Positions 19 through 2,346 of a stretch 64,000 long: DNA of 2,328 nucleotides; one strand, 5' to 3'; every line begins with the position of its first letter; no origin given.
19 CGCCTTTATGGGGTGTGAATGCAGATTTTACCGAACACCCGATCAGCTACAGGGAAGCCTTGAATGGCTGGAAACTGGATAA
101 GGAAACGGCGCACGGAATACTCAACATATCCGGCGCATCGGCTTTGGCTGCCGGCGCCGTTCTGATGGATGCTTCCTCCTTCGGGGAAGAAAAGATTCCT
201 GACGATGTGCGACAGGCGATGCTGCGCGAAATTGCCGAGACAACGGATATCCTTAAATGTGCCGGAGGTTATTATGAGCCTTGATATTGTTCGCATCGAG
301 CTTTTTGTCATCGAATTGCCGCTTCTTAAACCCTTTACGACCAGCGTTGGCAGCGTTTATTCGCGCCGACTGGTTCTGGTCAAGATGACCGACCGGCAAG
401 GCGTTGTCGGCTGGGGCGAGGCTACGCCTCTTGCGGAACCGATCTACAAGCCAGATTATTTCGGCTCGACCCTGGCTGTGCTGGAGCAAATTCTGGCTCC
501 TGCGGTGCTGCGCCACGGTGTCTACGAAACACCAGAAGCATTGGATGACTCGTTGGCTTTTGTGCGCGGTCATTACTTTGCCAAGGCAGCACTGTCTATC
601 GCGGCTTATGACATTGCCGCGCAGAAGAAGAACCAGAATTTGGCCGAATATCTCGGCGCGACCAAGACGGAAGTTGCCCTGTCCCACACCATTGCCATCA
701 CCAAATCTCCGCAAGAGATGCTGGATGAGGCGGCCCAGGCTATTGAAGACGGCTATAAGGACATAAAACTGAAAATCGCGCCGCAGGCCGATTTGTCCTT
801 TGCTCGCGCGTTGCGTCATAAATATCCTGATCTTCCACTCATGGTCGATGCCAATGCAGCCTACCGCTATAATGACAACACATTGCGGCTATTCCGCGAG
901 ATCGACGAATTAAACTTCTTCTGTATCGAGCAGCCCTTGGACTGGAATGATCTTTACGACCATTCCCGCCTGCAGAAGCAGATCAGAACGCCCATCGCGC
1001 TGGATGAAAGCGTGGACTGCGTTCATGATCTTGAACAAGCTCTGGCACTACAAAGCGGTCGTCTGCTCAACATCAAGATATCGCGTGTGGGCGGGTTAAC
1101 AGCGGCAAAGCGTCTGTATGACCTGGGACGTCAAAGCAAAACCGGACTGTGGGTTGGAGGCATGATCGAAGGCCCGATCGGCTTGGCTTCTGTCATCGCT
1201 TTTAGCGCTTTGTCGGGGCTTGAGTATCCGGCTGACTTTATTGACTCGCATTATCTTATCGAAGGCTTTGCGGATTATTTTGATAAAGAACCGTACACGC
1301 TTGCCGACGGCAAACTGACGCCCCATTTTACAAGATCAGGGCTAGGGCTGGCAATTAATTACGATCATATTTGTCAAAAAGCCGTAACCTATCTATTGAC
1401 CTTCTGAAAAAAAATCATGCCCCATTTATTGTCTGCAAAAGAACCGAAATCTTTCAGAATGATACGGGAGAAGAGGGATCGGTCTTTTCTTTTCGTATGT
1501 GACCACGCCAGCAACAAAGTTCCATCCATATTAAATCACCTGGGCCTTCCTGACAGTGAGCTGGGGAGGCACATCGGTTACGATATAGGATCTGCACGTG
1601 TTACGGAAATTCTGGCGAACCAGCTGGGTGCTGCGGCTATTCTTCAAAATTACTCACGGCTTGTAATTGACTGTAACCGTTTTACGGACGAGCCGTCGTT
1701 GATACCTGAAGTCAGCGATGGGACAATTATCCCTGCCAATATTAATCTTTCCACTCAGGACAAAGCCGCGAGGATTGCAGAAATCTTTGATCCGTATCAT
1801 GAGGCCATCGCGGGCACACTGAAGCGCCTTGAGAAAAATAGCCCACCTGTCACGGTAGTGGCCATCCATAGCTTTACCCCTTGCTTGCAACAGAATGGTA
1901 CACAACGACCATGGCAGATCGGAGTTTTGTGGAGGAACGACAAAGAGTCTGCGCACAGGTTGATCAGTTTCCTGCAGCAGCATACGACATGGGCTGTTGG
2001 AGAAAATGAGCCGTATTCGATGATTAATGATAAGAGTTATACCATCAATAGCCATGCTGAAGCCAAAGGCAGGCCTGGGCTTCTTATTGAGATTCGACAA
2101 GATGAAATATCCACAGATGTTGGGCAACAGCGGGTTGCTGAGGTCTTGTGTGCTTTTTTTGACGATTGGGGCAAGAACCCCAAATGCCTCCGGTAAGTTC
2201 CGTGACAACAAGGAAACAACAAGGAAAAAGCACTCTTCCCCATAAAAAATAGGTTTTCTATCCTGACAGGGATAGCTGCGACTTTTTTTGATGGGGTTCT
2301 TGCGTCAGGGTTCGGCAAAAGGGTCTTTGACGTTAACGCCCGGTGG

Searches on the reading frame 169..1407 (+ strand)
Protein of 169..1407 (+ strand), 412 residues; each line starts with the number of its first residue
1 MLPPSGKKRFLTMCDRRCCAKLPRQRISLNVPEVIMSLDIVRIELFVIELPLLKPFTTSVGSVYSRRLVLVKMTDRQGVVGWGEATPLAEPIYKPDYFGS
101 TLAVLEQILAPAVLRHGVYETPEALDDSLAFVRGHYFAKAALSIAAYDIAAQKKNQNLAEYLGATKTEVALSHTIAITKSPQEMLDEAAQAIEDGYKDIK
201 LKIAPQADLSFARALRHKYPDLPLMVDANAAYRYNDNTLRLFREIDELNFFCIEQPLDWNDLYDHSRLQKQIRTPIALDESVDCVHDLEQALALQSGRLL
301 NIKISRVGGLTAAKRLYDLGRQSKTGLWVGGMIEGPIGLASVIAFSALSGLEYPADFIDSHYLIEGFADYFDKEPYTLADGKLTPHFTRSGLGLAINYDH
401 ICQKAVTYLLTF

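Call 7: search_protein_families(library=pfam, proteins=[window:169-1407:+])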
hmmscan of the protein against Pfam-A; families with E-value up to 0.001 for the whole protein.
window:169-1407:+ (412 aa): 2 families
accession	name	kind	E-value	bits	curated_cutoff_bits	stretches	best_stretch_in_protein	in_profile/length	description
PF13378.12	MR_MLE_C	-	2.9e-39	135.5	29.4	1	183-397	1-216/219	Enolase C-terminal domain-like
PF02746.21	MR_MLE_N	-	1.4e-13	51.5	22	1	43-163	2-117/117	Mandelate racemase / muconate lactonizing enzyme, N-terminal domain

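Call 8: search_protein_families(library=ncbifam, proteins=[window:169-1407:+])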
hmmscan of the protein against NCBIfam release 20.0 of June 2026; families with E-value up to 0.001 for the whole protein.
window:169-1407:+ (412 aa): 16 families
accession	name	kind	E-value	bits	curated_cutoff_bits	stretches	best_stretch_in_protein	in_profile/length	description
TIGR01928.1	menC_lowGC_arch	equivalog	1.9e-75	253.9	200.65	1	48-362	3-313/325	o-succinylbenzoate synthase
TIGR02534.1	mucon_cyclo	subfamily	4.5e-37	128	334.95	1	40-401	1-362/368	muconate/chloromuconate family cycloisomerase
NF042940.1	racemase_DgcA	equivalog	1.8e-30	106.3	400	1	49-343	7-282/323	N-acetyl-D-Glu racemase DgcA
NF043002.1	HProlDhtase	equivalog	7.2e-29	100.8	500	1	40-349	3-310/366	cis-3-hydroxy-L-proline dehydratase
NF047820.1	TalGalacDh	equivalog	1.5e-25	89.9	500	1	138-326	107-300/371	L-talarate/galactarate dehydratase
NF041118.1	A_G_epim_Thtga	equivalog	1.6e-24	86.6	500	1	40-365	3-324/341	L-Ala-D/L-Glu epimerase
NF011708.0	PRK15129.1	equivalog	1.1e-23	83.8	343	1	45-333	6-277/321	L-Ala-D/L-Glu epimerase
NF002739.0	PRK02714.1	equivalog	1.9e-20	73.6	259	1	44-346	6-287/320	o-succinylbenzoate synthase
NF043051.1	ManoateDhtManD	equivalog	1.3e-15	57.1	550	2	221-400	205-379/403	D-mannonate dehydratase ManD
TIGR01927.1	menC_gam_Gplu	equivalog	1.1e-14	54.5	130.55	1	48-316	3-249/307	o-succinylbenzoate synthase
NF040866.1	AraD_Arch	equivalog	3.3e-14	52.6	650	1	140-398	105-363/372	arabinonate dehydratase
NF011654.0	PRK15072.1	subfamily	1.6e-13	50.3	430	2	65-203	14-150/404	D-galactonate dehydratase family protein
NF010624.0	PRK14017.1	equivalog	2e-11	43.6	311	1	240-405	195-361/382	galactonate dehydratase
NF040790.2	glucon_galact_dh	equivalog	6.4e-09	35.1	750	1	59-321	16-290/390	bifunctional D-gluconate/D-galactonate dehydratase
NF002782.0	PRK02901.1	equivalog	1.2e-08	34.3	288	1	151-384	68-289/328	o-succinylbenzoate synthase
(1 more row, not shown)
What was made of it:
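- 274..1407 (+): Enolase-superfamily enzyme (o-succinylbenzoate synthase / N-succinylamino-acid racemase type; MDE1900141.1). It is the second gene of a conserved two-gene cassette, together with the ~500-aa hypothetical upstream. Pfam MR_MLE_N/C and TIGR01928 (calls 7, 8).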

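Call 9: find_encoding_contigs(protein=window:169-1407:+, flank=10000, max_places=10)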
Protein window:169-1407:+ (412 aa): no gene with exactly this product is on record in the collection.

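Call 13: find_homologous_proteins(query=window:169-1407:+, max_evalue=1e-20)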
Query window:169-1407:+ (412 aa): 1028 proteins with E <= 1e-20 among 8000 candidates; the best 120 are listed.
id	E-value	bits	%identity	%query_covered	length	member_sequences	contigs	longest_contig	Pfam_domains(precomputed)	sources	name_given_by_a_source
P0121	7.2e-249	844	100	92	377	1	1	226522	PF26685.1,PF13378.13,PF02746.22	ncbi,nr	ncbi:MAG: o-succinylbenzoate synthase [Alphaproteobacteria bacterium]|nr:o-succinylbenzoate synthase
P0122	9.2e-217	738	87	90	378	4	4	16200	PF26685.1,PF13378.13,PF02746.22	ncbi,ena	-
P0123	2.1e-210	717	85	90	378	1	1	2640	PF26685.1,PF13378.13,PF02746.22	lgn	-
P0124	6.5e-209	712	85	90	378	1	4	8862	PF13378.13,PF02746.22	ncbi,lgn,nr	ncbi:MAG: o-succinylbenzoate synthase [Alphaproteobacteria bacterium]|nr:o-succinylbenzoate synthase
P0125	2.7e-204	697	83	90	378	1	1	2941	PF26685.1,PF13378.13,PF02746.22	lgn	-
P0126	6.4e-204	696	82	90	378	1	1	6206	PF26685.1,PF13378.13,PF02746.22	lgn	-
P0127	1.8e-176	605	71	91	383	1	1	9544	PF26685.1,PF13378.13,PF02746.22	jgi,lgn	-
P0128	1.9e-172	592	78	81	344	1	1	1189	PF26685.1,PF13378.13,PF02746.22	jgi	jgi:O-succinylbenzoate synthase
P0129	1.4e-169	583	66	91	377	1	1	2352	PF26685.1,PF13378.13,PF02746.22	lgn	-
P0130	9.8e-157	540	61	91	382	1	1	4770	PF13378.13,PF02746.22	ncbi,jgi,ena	jgi:O-succinylbenzoate synthase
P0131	2.0e-139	483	57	90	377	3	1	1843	PF26685.1,PF13378.13,PF02746.22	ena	-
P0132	6.3e-117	409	59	73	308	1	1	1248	PF26685.1,PF13378.13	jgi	jgi:O-succinylbenzoate synthase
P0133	3.7e-111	390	57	76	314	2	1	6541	PF26685.1,PF13378.13,PF02746.22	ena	-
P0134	4.2e-99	351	44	87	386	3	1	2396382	PF26685.1,PF13378.13,PF02746.22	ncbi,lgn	ncbi:MAG: o-succinylbenzoate synthase [Micavibrio sp.]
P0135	1.6e-98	349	47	87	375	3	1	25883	PF13378.13,PF02746.22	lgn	-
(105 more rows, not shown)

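Call 14: find_encoding_contigs(protein=P0121, flank=10000, max_places=5)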
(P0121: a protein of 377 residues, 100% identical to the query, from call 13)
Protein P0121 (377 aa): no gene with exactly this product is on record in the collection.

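Call 16: find_encoding_contigs(protein=P0122, flank=10000, max_places=6)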
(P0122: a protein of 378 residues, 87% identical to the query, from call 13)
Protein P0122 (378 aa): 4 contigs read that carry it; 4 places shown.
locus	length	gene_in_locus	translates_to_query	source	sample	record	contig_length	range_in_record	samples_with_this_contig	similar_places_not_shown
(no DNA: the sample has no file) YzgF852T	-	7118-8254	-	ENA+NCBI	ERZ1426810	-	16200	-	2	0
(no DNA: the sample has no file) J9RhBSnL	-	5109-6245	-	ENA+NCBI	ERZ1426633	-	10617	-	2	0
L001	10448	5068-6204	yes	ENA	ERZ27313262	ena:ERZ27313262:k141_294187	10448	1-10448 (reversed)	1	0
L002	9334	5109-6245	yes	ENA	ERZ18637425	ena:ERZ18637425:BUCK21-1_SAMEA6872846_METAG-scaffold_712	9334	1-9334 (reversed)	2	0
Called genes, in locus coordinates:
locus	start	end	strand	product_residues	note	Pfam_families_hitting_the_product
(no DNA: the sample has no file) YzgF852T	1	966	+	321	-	?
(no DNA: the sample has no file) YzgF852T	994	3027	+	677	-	-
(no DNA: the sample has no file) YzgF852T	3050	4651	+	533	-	PF00133:tRNA-synt_1, PF01406:tRNA-synt_1e, PF09334:tRNA-synt_1g, PF00133:tRNA-synt_1, PF19303:Anticodon_3, PF08264:Anticodon_1 (weak)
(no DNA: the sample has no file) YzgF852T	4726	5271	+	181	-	-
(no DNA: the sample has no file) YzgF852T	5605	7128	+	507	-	-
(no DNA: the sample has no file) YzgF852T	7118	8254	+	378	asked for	PF02746:MR_MLE_N, PF13378:MR_MLE_C, PF26685:DUF8230_C (weak)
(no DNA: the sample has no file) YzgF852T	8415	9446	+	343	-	PF04204:HTS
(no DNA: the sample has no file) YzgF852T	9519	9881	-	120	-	PF00216:Bac_DNA_binding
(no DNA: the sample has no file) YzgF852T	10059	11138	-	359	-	PF03601:Cons_hypoth698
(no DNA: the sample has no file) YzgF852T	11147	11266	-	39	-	PF08173:YbgT_YccB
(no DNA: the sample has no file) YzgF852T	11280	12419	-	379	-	PF02322:Cyt_bd_oxida_II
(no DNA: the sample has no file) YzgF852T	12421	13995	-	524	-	PF01654:Cyt_bd_oxida_I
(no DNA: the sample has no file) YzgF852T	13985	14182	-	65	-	-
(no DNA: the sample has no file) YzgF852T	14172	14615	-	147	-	PF14358:DUF4405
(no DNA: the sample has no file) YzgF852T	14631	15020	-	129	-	PF02579:Nitro_FeMo-Co (weak)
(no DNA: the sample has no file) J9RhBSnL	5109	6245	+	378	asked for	PF02746:MR_MLE_N, PF13378:MR_MLE_C, PF26685:DUF8230_C (weak)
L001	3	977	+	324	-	?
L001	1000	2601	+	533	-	PF00133:tRNA-synt_1, PF01406:tRNA-synt_1e, PF09334:tRNA-synt_1g, PF00133:tRNA-synt_1, PF19303:Anticodon_3, PF08264:Anticodon_1 (weak)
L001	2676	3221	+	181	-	-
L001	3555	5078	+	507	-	-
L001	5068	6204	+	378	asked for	PF02746:MR_MLE_N, PF13378:MR_MLE_C, PF26685:DUF8230_C (weak)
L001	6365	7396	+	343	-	PF04204:HTS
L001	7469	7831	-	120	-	PF00216:Bac_DNA_binding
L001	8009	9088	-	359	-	PF03601:Cons_hypoth698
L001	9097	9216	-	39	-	PF08173:YbgT_YccB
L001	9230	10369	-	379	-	PF02322:Cyt_bd_oxida_II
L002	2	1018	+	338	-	?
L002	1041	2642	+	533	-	PF00133:tRNA-synt_1, PF01406:tRNA-synt_1e, PF09334:tRNA-synt_1g, PF00133:tRNA-synt_1, PF19303:Anticodon_3, PF08264:Anticodon_1 (weak)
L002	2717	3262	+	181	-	-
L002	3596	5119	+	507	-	-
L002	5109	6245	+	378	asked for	PF02746:MR_MLE_N, PF13378:MR_MLE_C, PF26685:DUF8230_C (weak)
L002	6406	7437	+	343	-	PF04204:HTS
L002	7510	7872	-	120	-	PF00216:Bac_DNA_binding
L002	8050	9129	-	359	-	PF03601:Cons_hypoth698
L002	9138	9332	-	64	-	?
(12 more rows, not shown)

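Call 23: find_encoding_contigs(protein=P0124, flank=10000, max_places=4)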
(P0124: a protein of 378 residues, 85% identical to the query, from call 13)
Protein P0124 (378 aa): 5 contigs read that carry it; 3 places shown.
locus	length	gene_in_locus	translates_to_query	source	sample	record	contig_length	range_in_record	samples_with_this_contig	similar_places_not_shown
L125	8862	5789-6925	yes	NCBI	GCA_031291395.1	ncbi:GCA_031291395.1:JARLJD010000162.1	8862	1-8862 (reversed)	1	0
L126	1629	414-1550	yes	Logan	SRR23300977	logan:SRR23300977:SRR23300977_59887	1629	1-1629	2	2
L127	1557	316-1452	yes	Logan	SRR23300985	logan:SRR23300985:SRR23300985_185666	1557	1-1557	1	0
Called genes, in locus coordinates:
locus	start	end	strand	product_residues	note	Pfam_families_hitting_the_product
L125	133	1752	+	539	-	PF00133:tRNA-synt_1, PF01406:tRNA-synt_1e, PF09334:tRNA-synt_1g, PF00133:tRNA-synt_1, PF19303:Anticodon_3, PF08264:Anticodon_1 (faint)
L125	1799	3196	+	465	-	PF01408:GFO_IDH_MocA (faint), PF03447:NAD_binding_3, PF00742:Homoserine_dh, PF01842:ACT (faint)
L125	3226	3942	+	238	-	PF13302:Acetyltransf_3, PF00583:Acetyltransf_1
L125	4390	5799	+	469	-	-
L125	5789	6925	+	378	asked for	PF02746:MR_MLE_N, PF13378:MR_MLE_C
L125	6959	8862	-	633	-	PF28555:Helicase_dom, PF00271:Helicase_C (faint)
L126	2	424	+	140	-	?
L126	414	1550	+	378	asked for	PF02746:MR_MLE_N, PF13378:MR_MLE_C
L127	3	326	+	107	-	?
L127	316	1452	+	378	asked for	PF02746:MR_MLE_N, PF13378:MR_MLE_C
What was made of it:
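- In two relatives the hyp+menC cassette lies near metG, in what looks like ordinary chromosome (calls 16, 23).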

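Call 47: search_protein_families(library=phrogs, proteins=[window:274-1407:+], max_evalue=0.001)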
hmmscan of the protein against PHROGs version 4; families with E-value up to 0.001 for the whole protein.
window:274-1407:+ (377 aa): 0 families

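Call 48: search_protein_families(library=padloc, proteins=[window:274-1407:+], max_evalue=0.001)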
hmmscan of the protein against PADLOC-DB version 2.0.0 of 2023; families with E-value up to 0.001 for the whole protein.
window:274-1407:+ (377 aa): 0 families

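Call 75: find_encoding_contigs(protein=P0127, flank=10000, max_places=3)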
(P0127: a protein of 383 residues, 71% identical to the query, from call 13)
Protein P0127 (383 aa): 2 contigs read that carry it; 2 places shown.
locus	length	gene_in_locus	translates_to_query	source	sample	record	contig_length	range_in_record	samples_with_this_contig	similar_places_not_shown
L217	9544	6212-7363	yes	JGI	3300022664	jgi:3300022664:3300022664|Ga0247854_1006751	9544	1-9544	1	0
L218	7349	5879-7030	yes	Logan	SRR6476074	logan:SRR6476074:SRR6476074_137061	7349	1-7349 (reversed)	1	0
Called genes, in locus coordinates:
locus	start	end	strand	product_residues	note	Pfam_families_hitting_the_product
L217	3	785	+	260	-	?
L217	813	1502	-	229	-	PF06414:Zeta_toxin, PF13671:AAA_33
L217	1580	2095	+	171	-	PF00583:Acetyltransf_1, PF13673:Acetyltransf_10 (weak), PF13508:Acetyltransf_7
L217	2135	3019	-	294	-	PF00892:EamA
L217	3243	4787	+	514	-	PF07969:Amidohydro_3, PF01979:Amidohydro_1 (weak)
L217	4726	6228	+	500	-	-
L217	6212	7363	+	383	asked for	PF02746:MR_MLE_N, PF26685:DUF8230_C (weak), PF13378:MR_MLE_C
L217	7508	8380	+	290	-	PF02498:Bro-N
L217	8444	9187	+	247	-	-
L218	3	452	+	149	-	?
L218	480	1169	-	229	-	PF06414:Zeta_toxin, PF13671:AAA_33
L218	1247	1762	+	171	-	PF00583:Acetyltransf_1, PF13673:Acetyltransf_10 (weak), PF13508:Acetyltransf_7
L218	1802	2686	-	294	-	PF00892:EamA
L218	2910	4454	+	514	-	PF07969:Amidohydro_3, PF01979:Amidohydro_1 (weak)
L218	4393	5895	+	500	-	-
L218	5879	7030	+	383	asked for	PF02746:MR_MLE_N, PF26685:DUF8230_C (weak), PF13378:MR_MLE_C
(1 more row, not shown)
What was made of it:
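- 274..1407 (+): Cassette flanks differ in every relative (calls 16, 23, 75).
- On tRNA-integrated genomic island (Islander signature): The cassette's context varies among relatives (calls 16, 23, 75).
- The hyp+menC cassette has different flanks in every relative, once next to a Bro-N protein with a zeta toxin gene about 5 kb upstream, as expected of accessory DNA (calls 16, 23, 75).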

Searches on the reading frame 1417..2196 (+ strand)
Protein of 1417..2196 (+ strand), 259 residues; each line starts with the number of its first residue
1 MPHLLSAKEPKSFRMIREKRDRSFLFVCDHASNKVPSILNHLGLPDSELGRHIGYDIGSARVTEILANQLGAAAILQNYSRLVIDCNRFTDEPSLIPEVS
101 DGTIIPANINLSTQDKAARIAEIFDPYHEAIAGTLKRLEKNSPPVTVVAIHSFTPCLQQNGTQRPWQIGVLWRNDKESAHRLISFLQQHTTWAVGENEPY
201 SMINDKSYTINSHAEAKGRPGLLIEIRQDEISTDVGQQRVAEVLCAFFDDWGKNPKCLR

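Call 7: search_protein_families(library=pfam, proteins=[window:1417-2196:+])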
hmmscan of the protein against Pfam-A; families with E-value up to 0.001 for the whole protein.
window:1417-2196:+ (259 aa): 1 family
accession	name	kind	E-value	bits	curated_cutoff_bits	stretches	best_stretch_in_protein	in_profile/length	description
PF05013.17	FGase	-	1.4e-44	153.3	28.9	1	23-230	2-217/219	N-formylglutamate amidohydrolase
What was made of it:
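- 1417..2196 (+): FGase-family (N-formylglutamate amidohydrolase-like) hydrolase, starting 10 nt after the previous gene. Pfam PF05013, 1.4e-44 (call 7).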

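Call 8: search_protein_families(library=ncbifam, proteins=[window:1417-2196:+])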
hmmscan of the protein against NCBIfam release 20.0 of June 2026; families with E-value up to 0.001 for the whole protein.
window:1417-2196:+ (259 aa): 1 family
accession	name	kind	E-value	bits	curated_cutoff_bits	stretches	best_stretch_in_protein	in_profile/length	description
TIGR02017.1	hutG_amidohyd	equivalog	2.3e-09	37.1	278.75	1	67-154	52-150/263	N-formylglutamate deformylase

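Call 10: find_encoding_contigs(protein=window:1417-2196:+, flank=10000, max_places=10)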
Protein window:1417-2196:+ (259 aa): no gene with exactly this product is on record in the collection.

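Call 47: search_protein_families(library=phrogs, proteins=[window:1417-2196:+], max_evalue=0.001)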
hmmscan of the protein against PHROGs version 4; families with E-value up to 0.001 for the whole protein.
window:1417-2196:+ (259 aa): 0 families

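Call 48: search_protein_families(library=padloc, proteins=[window:1417-2196:+], max_evalue=0.001)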
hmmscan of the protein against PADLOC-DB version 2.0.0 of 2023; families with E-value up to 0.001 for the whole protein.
window:1417-2196:+ (259 aa): 0 families

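Call 63: find_related_loci(query=window:1417-2196:+, collection=metagenome_contigs, flank=10000)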
Query window:1417-2196:+ (259 aa) in metagenome_contigs; peptide patterns used: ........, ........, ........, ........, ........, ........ (x = any residue, [..] = any of these).
199 stretches matched a pattern; 142 encode a relative of the query (tblastn E <= 1e-3); the best 80 are kept; 80 distinct loci.
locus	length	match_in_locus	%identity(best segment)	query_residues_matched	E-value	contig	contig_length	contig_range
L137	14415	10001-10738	45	1-244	4e-65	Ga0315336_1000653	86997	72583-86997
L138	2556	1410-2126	46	4-244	3e-65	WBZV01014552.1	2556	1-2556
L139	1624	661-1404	46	2-248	8e-67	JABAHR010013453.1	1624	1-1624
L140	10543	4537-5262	47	2-244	1e-63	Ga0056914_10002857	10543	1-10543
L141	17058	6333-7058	47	2-244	1e-63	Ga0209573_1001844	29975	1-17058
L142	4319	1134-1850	46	4-244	8e-62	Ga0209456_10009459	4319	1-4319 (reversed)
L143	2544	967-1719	42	8-259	5e-62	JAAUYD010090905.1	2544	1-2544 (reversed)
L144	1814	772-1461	48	4-236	2e-63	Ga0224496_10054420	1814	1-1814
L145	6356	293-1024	45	3-248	5e-61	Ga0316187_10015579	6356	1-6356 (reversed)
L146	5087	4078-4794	46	4-244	8e-61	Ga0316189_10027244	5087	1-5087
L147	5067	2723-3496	42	1-259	9e-61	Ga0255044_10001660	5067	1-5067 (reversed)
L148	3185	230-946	46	4-244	6e-61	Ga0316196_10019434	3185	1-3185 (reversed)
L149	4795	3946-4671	45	2-244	1e-60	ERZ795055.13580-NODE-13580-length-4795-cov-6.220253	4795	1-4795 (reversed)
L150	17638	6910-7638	45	4-248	1e-60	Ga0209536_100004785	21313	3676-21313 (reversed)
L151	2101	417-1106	45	4-236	1e-61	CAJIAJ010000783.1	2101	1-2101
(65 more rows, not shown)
